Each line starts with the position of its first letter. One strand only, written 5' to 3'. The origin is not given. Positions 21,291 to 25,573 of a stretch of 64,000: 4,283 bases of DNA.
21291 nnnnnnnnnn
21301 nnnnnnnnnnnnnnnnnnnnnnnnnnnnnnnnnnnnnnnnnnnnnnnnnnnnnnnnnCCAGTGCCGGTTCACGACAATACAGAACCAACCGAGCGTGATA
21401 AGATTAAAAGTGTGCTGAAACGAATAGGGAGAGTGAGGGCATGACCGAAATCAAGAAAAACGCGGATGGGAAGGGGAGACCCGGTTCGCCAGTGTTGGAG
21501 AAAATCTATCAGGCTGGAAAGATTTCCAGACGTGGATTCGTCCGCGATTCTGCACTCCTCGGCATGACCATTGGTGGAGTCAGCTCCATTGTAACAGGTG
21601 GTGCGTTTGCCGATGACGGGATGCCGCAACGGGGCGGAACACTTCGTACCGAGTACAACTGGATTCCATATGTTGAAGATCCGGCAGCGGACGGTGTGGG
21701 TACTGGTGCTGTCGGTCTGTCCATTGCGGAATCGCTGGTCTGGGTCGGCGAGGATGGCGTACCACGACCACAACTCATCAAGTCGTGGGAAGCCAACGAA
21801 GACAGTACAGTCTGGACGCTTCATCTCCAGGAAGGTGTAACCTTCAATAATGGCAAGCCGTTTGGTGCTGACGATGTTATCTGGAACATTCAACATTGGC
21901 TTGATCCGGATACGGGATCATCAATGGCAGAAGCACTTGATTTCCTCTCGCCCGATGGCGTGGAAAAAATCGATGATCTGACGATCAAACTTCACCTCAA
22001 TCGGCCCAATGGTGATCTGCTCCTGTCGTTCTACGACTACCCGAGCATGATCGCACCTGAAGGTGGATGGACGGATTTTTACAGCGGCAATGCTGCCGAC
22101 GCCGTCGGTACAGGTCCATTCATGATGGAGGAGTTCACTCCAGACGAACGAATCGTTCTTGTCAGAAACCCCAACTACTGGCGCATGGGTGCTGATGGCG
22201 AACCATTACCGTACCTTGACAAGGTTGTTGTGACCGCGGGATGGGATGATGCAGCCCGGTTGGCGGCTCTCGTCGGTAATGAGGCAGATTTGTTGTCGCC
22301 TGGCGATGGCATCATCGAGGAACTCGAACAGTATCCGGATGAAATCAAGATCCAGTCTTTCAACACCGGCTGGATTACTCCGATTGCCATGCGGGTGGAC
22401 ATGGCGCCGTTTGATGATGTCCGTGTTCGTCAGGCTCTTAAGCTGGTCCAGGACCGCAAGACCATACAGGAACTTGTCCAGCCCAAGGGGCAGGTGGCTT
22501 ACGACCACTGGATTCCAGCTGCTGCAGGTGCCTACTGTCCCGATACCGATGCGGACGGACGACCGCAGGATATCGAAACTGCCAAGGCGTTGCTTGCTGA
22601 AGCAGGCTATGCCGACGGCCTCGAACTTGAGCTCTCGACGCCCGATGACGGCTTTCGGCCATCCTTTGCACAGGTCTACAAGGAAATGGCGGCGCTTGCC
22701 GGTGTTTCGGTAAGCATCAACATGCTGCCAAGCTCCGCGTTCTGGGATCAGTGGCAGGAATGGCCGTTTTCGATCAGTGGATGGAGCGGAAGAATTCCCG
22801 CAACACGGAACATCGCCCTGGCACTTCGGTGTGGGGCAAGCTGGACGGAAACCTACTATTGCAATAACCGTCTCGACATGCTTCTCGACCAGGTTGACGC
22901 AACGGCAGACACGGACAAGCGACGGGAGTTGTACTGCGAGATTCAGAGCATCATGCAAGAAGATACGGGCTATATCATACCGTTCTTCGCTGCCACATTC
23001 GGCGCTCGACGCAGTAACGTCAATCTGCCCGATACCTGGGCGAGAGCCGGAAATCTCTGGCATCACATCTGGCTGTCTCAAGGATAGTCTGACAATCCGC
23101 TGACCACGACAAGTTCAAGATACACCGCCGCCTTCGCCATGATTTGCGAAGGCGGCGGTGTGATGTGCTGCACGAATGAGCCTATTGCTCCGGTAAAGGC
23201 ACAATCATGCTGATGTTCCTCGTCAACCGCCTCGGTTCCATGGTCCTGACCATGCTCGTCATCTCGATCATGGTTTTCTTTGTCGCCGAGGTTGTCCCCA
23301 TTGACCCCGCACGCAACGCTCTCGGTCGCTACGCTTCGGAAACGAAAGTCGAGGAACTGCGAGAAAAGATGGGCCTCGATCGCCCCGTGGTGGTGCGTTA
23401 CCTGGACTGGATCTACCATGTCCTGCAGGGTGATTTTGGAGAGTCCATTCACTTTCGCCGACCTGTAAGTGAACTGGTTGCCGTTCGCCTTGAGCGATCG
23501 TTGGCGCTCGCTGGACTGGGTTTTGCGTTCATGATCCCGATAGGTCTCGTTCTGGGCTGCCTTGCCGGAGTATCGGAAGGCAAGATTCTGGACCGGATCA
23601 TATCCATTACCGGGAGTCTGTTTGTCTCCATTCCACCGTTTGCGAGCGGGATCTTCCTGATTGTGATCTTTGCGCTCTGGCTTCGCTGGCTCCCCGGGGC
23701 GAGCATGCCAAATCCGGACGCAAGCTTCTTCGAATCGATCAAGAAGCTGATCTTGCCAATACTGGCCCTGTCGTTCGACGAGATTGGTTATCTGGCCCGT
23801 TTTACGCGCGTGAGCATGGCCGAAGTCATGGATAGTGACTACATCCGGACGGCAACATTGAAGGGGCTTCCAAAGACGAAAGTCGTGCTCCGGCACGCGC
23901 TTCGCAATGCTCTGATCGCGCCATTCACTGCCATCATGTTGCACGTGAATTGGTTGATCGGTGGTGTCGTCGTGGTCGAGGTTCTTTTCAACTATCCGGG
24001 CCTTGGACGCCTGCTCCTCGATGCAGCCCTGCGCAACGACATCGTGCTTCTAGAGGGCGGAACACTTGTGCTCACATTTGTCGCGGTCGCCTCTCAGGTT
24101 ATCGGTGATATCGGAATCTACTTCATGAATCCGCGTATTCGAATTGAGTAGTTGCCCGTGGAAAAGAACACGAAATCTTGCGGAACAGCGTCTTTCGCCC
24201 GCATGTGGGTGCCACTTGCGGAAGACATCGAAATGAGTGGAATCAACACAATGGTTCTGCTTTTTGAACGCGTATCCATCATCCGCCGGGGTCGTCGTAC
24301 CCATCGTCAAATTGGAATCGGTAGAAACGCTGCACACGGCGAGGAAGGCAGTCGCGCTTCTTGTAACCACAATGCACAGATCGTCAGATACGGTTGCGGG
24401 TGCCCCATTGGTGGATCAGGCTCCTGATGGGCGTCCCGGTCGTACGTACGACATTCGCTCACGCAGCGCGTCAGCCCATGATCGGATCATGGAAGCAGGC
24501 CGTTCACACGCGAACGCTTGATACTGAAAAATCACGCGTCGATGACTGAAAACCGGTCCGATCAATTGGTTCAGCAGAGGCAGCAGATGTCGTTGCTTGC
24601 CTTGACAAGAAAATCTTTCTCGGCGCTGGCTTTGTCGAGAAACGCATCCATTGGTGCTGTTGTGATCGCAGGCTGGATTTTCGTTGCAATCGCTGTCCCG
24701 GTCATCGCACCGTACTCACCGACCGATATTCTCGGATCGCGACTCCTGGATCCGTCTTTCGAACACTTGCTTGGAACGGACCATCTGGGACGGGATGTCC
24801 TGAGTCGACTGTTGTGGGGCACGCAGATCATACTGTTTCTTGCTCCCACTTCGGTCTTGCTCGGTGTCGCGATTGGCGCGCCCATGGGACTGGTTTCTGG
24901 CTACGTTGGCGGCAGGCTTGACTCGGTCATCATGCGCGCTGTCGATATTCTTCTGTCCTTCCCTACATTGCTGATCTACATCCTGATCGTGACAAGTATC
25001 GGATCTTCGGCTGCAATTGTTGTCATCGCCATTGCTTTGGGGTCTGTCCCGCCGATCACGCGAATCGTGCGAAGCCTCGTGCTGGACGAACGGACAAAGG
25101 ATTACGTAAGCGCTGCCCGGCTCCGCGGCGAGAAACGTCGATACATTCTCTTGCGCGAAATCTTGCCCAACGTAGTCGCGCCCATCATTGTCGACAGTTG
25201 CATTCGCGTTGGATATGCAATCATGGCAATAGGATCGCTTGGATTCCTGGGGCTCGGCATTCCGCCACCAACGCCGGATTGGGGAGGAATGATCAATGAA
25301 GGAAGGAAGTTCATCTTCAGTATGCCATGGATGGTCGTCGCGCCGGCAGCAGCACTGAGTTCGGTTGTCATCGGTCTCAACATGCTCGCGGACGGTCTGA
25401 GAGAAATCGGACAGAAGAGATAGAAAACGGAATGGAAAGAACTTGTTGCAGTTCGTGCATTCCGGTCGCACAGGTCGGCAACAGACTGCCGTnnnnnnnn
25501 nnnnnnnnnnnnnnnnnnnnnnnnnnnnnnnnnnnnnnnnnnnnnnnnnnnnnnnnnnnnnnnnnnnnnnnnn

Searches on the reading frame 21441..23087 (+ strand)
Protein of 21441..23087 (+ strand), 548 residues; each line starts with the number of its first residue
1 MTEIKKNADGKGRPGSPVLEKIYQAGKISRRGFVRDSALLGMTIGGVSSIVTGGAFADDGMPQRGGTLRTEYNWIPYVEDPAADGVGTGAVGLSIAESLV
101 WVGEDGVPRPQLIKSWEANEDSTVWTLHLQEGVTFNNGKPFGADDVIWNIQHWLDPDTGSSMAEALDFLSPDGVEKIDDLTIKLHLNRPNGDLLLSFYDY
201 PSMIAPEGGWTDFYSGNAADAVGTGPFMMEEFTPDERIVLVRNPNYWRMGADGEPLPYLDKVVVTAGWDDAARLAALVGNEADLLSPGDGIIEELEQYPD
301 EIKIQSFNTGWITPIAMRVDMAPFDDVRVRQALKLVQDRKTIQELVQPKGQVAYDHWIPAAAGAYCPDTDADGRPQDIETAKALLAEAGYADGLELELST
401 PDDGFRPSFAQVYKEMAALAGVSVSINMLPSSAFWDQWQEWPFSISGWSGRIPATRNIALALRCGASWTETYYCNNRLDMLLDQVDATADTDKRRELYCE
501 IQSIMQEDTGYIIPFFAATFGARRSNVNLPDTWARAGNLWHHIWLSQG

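Call 30: search_protein_families(library=pfam, proteins=[window:21441-23087:+], max_evalue=0.0001)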
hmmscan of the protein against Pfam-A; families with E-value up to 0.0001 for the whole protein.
window:21441-23087:+ (548 aa): 1 family
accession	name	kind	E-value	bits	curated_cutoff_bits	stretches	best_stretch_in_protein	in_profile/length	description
PF00496.27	SBP_bac_5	-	3.8e-79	266.9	32.4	1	108-457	2-355/368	Bacterial extracellular solute-binding proteins, family 5 Middle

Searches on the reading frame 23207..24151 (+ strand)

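Call 30: search_protein_families(library=pfam, proteins=[window:23207-24151:+], max_evalue=0.0001)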
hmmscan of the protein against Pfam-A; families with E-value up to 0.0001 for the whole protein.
window:23207-24151:+ (314 aa): 2 families
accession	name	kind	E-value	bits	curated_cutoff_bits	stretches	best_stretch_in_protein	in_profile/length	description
PF00528.27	BPD_transp_1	-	2.2e-32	112.7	26.4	1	113-312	1-183/184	Binding-protein-dependent transport system inner membrane component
PF19300.4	BPD_transp_1_N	-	2.1e-15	57.3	23.8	1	1-76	1-76/114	Binding-prot-dependent transport system membrane comp, N-term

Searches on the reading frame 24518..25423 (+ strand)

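Call 30: search_protein_families(library=pfam, proteins=[window:24518-25423:+], max_evalue=0.0001)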
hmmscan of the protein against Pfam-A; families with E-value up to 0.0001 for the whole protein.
window:24518-25423:+ (301 aa): 1 family
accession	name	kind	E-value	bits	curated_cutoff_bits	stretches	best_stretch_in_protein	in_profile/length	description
PF00528.27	BPD_transp_1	-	5.9e-30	104.8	26.4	1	120-297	1-177/184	Binding-protein-dependent transport system inner membrane component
